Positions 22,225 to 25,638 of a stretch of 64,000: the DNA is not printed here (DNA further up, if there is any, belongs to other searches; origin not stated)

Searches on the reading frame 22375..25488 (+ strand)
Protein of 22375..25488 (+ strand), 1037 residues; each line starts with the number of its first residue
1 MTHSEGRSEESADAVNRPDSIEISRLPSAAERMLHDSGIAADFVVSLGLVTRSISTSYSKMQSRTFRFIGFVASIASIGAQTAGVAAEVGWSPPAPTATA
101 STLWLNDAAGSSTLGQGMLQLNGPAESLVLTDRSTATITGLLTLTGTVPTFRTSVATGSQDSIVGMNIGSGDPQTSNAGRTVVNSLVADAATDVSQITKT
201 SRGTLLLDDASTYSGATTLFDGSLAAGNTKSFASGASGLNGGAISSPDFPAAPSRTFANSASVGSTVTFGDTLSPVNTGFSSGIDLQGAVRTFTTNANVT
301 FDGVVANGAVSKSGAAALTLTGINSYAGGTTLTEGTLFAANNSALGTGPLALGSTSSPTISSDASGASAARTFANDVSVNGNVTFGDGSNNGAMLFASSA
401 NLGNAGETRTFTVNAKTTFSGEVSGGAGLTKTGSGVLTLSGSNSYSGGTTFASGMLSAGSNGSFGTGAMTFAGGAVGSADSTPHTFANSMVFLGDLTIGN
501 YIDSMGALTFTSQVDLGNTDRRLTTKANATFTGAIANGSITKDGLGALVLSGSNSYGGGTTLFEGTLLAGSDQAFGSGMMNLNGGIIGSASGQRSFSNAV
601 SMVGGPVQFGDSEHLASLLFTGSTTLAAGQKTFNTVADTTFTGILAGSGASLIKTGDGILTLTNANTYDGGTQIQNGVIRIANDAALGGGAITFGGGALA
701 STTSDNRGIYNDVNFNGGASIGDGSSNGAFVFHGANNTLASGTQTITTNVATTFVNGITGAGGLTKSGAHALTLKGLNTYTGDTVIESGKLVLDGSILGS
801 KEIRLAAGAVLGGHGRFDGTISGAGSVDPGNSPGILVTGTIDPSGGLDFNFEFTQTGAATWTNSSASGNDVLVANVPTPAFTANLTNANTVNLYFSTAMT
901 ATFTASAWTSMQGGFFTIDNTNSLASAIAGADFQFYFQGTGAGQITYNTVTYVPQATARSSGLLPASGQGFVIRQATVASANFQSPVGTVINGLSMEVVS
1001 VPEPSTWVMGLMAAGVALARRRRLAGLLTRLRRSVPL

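Call 52: search_protein_families(library=pfam, proteins=[window:22375-25488:+], max_evalue=0.000001)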
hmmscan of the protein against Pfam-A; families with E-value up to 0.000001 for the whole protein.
window:22375-25488:+ (1037 aa): 2 families
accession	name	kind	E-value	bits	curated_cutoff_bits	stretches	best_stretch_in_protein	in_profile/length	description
PF12951.13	PATR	-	5.2e-31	106.8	27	2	652-681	1-30/30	Passenger-associated-transport-repeat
PF07589.16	PEP-CTERM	-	6.4e-07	29.7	20.7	0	1000-1023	1-24/24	PEP-CTERM motif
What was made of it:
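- On PEP-CTERM protein (downstream gene): A different protein in the window (22375-25488) does hit PF07589 (call 52).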
